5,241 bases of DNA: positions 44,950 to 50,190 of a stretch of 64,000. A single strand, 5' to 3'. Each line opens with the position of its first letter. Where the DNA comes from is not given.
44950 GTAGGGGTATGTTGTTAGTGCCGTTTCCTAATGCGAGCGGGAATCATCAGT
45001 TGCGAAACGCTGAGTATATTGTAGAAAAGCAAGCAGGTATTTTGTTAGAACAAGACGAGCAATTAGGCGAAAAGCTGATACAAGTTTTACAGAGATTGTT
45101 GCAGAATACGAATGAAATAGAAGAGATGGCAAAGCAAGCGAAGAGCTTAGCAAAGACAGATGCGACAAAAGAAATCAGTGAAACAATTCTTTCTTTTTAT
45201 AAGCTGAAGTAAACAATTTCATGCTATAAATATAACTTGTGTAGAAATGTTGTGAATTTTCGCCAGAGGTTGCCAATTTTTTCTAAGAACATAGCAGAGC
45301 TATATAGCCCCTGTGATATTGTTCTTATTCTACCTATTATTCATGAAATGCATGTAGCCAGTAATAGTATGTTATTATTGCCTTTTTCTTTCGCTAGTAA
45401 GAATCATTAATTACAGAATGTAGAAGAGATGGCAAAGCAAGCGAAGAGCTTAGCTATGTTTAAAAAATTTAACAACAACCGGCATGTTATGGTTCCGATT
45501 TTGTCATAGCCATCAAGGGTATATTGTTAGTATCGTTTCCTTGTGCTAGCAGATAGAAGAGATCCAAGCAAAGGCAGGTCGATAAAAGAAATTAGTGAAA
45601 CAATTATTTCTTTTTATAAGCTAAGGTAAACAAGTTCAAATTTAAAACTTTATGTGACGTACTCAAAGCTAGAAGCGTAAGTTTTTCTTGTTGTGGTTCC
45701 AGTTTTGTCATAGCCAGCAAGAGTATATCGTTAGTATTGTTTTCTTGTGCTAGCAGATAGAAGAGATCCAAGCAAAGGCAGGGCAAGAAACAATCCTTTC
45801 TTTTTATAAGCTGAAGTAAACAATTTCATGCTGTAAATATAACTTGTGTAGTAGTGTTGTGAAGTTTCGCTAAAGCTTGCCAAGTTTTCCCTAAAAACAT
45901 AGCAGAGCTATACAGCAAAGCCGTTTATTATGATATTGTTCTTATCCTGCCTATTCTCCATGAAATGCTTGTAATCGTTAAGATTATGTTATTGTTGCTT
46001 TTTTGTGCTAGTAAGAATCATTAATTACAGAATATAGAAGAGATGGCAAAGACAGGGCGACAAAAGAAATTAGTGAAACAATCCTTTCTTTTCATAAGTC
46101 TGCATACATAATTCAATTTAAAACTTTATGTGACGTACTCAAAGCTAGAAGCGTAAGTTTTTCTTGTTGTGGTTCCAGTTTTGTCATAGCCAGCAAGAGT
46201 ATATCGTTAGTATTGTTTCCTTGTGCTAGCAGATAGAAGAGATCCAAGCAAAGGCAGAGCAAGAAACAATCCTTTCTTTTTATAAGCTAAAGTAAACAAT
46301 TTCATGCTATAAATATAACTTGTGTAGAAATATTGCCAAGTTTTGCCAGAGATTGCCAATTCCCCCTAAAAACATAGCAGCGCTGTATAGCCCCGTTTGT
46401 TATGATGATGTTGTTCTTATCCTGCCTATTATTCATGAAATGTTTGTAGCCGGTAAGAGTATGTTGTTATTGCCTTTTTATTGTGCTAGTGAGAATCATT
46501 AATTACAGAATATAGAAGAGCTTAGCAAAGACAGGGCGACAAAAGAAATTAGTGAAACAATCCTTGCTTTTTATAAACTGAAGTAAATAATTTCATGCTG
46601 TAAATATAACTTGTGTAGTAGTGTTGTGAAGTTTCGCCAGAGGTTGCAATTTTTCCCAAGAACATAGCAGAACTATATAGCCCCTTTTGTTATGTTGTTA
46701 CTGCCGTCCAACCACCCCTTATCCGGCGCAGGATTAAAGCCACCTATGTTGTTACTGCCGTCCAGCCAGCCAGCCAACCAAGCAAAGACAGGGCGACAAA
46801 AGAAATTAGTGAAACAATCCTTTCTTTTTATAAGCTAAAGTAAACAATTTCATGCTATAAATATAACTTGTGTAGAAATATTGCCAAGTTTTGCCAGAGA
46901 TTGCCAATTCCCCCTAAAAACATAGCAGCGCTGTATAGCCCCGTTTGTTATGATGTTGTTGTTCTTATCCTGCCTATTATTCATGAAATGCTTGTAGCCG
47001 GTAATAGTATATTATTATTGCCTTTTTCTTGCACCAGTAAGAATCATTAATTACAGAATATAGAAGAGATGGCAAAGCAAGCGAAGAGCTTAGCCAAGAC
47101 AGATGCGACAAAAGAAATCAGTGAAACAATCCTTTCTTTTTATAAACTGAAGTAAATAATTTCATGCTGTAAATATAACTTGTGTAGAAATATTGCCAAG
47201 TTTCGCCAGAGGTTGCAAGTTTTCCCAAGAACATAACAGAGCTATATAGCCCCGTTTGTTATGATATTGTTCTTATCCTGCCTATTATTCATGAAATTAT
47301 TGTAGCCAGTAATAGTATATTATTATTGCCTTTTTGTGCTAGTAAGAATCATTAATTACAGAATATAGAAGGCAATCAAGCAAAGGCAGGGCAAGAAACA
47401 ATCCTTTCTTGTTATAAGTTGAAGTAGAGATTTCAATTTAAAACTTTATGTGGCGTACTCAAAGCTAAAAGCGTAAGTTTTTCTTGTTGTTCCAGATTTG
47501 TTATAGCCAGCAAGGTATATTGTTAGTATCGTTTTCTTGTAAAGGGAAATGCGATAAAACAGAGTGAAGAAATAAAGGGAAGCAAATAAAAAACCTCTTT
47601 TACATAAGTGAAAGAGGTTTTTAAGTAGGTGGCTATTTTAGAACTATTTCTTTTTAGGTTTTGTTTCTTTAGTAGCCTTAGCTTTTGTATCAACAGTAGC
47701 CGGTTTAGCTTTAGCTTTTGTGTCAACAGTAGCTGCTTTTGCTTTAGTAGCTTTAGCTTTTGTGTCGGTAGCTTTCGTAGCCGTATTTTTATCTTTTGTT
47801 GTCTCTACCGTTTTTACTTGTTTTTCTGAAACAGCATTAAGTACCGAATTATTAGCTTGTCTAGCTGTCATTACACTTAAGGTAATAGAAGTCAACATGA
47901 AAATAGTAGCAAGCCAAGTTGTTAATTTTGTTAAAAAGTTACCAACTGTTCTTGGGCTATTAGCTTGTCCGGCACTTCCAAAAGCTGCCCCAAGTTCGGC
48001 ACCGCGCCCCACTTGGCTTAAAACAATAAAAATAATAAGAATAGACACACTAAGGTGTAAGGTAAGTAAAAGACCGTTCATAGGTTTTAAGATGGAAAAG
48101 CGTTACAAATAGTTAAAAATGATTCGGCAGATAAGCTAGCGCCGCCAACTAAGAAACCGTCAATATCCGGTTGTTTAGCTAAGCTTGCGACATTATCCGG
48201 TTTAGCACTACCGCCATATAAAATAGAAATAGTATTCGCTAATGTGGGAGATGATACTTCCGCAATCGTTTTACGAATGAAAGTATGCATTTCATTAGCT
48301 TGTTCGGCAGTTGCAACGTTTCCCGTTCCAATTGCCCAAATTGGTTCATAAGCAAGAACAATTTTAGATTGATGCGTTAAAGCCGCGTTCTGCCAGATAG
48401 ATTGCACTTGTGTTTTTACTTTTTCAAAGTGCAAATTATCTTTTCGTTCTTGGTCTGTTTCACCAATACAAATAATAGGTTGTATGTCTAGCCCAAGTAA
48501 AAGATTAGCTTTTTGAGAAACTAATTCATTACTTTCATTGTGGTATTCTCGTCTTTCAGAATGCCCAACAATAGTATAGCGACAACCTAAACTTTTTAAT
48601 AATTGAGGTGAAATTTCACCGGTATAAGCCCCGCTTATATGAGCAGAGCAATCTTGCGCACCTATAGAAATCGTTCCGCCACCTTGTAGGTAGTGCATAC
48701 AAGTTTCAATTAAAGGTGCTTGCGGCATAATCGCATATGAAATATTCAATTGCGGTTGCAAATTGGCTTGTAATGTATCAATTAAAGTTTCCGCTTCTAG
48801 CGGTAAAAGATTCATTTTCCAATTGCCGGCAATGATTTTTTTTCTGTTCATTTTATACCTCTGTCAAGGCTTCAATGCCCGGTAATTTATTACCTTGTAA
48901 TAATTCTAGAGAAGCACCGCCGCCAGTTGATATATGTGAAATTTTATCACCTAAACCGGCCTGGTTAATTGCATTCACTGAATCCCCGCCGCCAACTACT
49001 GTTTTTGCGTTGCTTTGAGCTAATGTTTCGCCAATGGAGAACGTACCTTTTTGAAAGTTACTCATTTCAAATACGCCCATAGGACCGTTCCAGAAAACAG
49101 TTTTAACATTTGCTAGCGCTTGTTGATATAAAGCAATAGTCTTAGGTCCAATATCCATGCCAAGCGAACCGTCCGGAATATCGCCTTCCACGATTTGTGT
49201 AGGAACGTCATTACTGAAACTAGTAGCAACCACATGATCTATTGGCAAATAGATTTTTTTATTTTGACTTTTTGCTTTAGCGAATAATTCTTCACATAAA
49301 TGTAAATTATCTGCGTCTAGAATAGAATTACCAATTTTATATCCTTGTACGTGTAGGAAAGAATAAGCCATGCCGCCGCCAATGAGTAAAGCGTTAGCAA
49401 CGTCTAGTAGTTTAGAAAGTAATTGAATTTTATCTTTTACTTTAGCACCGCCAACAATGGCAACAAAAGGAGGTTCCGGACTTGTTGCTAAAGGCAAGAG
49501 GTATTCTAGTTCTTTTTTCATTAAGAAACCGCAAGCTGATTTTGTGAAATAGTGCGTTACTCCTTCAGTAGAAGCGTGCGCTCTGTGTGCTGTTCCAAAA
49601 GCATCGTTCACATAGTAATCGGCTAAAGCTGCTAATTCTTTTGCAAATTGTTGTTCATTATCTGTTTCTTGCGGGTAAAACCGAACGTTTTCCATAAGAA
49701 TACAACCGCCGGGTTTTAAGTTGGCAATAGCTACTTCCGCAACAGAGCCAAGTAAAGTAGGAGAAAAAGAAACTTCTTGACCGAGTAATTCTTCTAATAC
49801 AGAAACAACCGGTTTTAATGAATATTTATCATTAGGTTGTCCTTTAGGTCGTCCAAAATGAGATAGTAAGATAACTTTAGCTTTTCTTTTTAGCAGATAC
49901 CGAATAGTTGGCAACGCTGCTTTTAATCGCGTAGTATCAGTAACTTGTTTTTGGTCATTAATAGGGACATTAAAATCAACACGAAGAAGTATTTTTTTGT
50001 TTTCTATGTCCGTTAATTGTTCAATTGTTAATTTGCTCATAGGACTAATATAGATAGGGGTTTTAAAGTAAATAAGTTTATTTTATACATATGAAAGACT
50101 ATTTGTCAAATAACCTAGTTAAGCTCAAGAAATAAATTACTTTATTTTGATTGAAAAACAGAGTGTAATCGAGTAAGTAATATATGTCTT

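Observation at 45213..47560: About 2.3-kb graveyard of murG 3'-end copies where murC-ftsQ-ftsA-ftsZ would normally follow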

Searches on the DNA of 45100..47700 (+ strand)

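Call 39: search_rna_families(source=window, start=45100, end=47700, threshold=evalue, max_evalue=1)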
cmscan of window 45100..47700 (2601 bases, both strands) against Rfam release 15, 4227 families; matches with E-value up to 1: 2.
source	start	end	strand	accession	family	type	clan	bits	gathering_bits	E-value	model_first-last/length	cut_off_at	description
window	47584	47674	-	RF00112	CyaR_RyeE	Gene; sRNA;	-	25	47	0.13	1-85/85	no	CyaR/Rye RNA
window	45897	46027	+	RF02060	STnc410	Gene; sRNA;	-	19.1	50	0.41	1-158/158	no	Enterobacterial sRNA STnc410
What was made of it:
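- Tried and rejected: Nothing in the array has E below 0.1 (call 39).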

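Call 54: search_dna_similar(query=window:46685-46795:+, collection=plasmids, mode=distant, max_evalue=0.1, max_rows=8)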
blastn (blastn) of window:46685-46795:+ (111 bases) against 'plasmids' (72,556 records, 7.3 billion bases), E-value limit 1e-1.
Records with a match: 1; places in all: 1; records where one place covers at least 80% of the query: 0.
Best place of each record, by identity: 95-99% 1.
By first word of the organism name: Nostoc 1.
By predicted mobility (MOB-suite, as given by PLSDB): non-mobilizable 1.
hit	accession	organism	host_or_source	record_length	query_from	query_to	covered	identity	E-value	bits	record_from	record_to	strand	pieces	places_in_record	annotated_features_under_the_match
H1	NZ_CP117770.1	Nostoc sp. UHCC 0926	whole organism,lichen surface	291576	82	108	24%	96.3%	2e-2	46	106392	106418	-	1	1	hypothetical protein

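Call 55: search_dna_similar(query=window:46685-46795:+, collection=phages, mode=distant, max_evalue=0.1, max_rows=8)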
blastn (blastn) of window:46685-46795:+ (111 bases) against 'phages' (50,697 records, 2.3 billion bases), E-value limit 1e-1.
No match.
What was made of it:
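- Tried and rejected: The one plasmid hit was at chance level: 27 nt, E = 0.02, in the (CCAG)n run (calls 54, 55).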

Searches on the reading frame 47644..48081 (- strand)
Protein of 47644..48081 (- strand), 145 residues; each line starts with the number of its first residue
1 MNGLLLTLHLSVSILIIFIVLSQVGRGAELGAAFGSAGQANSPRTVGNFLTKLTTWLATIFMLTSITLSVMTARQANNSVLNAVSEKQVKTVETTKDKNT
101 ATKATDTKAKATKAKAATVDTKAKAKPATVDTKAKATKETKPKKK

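Call 7: search_protein_families(library=ncbifam, proteins=[window:47644-48081:-])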
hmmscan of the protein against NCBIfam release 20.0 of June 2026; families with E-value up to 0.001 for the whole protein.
window:47644-48081:- (145 aa): 1 family
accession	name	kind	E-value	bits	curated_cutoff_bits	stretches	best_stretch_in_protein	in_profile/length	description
TIGR00810.1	secG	equivalog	1.9e-18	66.3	30.85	1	4-72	3-73/73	preprotein translocase subunit SecG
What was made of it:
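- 47644..48081 (-): secG, convergent with murG and followed by tpiA and pgk. TIGR00810 secG (call 7).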

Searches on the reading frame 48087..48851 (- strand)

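Call 7: search_protein_families(library=ncbifam, proteins=[window:48087-48851:-])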
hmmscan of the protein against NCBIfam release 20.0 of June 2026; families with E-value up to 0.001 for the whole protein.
window:48087-48851:- (254 aa): 9 families
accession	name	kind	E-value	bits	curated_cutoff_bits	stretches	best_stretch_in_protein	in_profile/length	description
NF010569.0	PRK13962.1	equivalog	1.7e-79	267.7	883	1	2-251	396-643/645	bifunctional phosphoglycerate kinase/triosephosphate isomerase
TIGR00419.1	tim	equivalog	1.5e-55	188.5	130.6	1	6-243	1-228/228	triose-phosphate isomerase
NF000722.0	PRK00042.2-1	equivalog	1.3e-53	181.9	293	1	5-250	4-246/256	triose-phosphate isomerase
NF011163.0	PRK14565.1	equivalog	2.7e-48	164.7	298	1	6-249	4-231/240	triosephosphate isomerase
NF000728.0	PRK00042.3-2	equivalog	6.4e-43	146.9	255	1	6-250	2-227/231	triose-phosphate isomerase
NF011497.0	PRK14905.1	equivalog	4.2e-39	134.9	485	1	24-249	28-256/357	triosephosphate isomerase/PTS system glucose/sucrose-specific transporter subunit IIB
NF012036.0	PRK15492.1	equivalog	3.2e-36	125.1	509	1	25-250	32-256/261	triosephosphate isomerase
NF000729.0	PRK00042.3-3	equivalog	2.9e-27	96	309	1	6-249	4-231/234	triose-phosphate isomerase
NF003302.0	PRK04302.1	subfamily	1.2e-09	38.2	132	1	29-133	29-125/223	triose-phosphate isomerase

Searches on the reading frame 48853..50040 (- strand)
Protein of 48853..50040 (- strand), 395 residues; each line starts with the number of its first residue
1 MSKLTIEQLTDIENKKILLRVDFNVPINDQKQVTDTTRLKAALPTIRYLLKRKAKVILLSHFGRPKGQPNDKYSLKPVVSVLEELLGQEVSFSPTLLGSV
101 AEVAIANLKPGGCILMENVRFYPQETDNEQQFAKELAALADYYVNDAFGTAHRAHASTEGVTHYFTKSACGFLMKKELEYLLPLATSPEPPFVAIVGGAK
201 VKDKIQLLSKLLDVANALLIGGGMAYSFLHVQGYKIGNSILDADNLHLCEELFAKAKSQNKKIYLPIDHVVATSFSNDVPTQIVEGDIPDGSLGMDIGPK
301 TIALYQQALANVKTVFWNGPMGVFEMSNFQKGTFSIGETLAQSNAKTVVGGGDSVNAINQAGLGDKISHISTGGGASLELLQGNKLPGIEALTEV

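Call 7: search_protein_families(library=ncbifam, proteins=[window:48853-50040:-])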
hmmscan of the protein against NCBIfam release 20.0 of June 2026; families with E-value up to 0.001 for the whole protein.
window:48853-50040:- (395 aa): 1 family
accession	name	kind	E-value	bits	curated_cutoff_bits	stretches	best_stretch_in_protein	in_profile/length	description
NF010569.0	PRK13962.1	equivalog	1.4e-159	532.3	883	1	1-393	1-392/645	bifunctional phosphoglycerate kinase/triosephosphate isomerase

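Call 48: find_homologous_proteins(query=window:48853-50040:-, max_evalue=1e-60)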
Query window:48853-50040:- (395 aa): 8000 proteins with E <= 1e-60 among 8000 candidates; the best 120 are listed.
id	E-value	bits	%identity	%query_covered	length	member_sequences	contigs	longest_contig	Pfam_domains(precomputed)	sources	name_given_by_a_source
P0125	3.5e-258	874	100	100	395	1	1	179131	PF00162.25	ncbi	-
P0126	1.6e-165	569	65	100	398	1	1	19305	PF00162.25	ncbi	-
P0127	1.0e-163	563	64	100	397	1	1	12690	PF00162.25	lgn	-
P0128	2.6e-163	562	64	100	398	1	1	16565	PF00162.25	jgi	-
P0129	5.3e-162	557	65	100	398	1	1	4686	PF00162.25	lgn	-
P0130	7.7e-162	557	62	100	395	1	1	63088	PF00162.25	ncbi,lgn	-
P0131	8.3e-162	557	65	100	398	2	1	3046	PF00162.25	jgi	jgi:phosphoglycerate kinase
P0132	9.2e-162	556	65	100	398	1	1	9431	PF00162.25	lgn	-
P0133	1.7e-160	552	64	100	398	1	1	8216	PF00162.25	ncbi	ncbi:MAG: phosphoglycerate kinase [bacterium]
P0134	2.5e-159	548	63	100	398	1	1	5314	PF00162.25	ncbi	-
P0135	2.8e-159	548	64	100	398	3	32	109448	PF00162.25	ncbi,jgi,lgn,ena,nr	ncbi:MAG: phosphoglycerate kinase [Deltaproteobacteria bacterium]|jgi:phosphoglycerate kinase|nr:pho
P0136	2.8e-159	548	63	100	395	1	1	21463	PF00162.25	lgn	-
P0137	5.6e-159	547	63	100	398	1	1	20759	PF00162.25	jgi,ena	-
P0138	1.0e-158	546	61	100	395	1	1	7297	PF00162.25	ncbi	-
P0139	1.4e-158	546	62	100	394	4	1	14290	PF00162.25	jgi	jgi:3-phosphoglycerate kinase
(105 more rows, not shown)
